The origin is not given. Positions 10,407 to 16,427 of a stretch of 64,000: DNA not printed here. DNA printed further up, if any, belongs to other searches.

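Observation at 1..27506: Expanded paralogous DUF11/CARDB-like domain family defining the island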

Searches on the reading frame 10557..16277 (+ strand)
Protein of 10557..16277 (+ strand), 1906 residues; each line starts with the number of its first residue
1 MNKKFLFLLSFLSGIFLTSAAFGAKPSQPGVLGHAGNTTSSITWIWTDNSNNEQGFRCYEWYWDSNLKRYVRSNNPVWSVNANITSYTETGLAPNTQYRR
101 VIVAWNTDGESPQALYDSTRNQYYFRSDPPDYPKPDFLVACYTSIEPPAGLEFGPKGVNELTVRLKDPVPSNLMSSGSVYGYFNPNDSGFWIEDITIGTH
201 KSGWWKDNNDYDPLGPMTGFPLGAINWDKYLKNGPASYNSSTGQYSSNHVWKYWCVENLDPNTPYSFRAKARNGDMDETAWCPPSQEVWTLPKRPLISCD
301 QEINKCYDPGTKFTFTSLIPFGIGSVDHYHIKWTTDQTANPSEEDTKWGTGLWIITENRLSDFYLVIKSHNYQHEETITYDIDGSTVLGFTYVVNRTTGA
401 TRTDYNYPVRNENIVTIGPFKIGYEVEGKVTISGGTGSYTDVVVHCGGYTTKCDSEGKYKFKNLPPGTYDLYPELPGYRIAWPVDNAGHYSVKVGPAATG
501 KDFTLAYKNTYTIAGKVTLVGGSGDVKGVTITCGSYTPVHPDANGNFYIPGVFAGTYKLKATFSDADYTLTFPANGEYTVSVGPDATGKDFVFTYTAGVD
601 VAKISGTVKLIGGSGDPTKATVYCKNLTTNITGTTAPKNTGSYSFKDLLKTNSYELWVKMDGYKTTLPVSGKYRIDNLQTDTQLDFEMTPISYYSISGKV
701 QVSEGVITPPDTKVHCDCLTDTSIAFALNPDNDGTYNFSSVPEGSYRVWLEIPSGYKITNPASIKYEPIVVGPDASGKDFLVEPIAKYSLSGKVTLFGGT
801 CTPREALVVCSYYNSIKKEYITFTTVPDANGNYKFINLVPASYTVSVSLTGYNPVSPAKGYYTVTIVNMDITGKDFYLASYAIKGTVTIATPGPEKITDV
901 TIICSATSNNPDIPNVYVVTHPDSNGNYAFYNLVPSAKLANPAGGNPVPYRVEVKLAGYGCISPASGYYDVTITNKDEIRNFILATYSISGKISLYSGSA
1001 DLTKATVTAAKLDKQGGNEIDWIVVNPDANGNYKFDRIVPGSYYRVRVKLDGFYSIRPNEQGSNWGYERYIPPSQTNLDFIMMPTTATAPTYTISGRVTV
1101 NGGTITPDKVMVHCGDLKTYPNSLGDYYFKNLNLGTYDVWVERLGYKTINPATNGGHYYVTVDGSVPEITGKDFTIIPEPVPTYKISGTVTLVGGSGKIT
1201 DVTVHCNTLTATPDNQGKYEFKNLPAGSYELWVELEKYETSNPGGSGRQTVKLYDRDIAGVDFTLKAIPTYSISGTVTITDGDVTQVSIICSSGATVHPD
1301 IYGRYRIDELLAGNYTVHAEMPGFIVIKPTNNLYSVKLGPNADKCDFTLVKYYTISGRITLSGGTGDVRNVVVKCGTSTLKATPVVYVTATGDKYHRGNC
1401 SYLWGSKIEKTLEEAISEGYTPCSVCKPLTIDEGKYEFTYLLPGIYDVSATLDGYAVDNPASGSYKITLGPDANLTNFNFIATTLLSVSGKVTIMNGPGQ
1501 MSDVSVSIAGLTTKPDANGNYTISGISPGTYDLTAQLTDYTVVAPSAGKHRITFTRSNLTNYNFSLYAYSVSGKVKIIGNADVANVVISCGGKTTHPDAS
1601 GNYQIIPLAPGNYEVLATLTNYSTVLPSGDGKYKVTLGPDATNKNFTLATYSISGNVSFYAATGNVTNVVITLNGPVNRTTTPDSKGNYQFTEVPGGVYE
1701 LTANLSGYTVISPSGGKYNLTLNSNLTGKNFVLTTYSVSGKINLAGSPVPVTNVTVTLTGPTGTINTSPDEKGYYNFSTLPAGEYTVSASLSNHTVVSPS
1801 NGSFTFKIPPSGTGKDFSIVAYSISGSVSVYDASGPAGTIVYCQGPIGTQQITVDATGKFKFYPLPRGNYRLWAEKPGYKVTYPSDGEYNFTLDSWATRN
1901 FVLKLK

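Call 12: search_protein_families(library=ncbifam, max_evalue=0.01, proteins=[window:10557-16277:+])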
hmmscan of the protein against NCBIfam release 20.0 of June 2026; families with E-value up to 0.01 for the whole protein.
window:10557-16277:+ (1906 aa): 1 family
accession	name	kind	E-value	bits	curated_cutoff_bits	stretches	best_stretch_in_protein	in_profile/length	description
NF052345.1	S_layer_anammox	exception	2.6e-13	48.3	1400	4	1617-1795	1284-1464/1596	Kustd1514 family S-layer glycoprotein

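Call 17: search_protein_families(library=pfam, max_evalue=0.001, proteins=[window:10557-16277:+])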
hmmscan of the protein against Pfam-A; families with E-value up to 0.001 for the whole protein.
window:10557-16277:+ (1906 aa): 9 families
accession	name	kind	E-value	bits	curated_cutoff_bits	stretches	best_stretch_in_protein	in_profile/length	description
PF13620.12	CarboxypepD_reg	-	8.1e-77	254.1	32.3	10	1652-1709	1-60/82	Carboxypeptidase regulatory-like domain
PF17210.9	SdrD_B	-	3.6e-51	172.5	29.7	2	1749-1801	22-76/112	SdrD B-like domain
PF13715.12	CarbopepD_reg_2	-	1.1e-42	144.4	32.2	1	1738-1791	1-52/88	CarboxypepD_reg-like domain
PF09430.16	EMC7_beta-sandw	-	1.2e-22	80.8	26.6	0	440-512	10-77/122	ER membrane protein complex subunit 7, beta-sandwich domain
PF17802.7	SpaA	-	2.5e-17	63.3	23.1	0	1204-1231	31-56/91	Prealbumin-like fold domain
PF14686.12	fn3_3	-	2.6e-13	50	24.4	0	428-472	7-50/75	Polysaccharide lyase family 4, domain II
PF23193.1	NOMO_3rd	-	4.3e-13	49.8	27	0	1765-1810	60-99/120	NOMO third transthyretin-like domain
PF00041.27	fn3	-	1.9e-06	28.5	25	0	35-112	11-76/84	Fibronectin type III domain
PF22902.2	NOMO1-like_9th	-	0.00011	22.3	27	0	1851-1892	31-73/75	BOS complex subunit NOMO1-like, beta sandwich domain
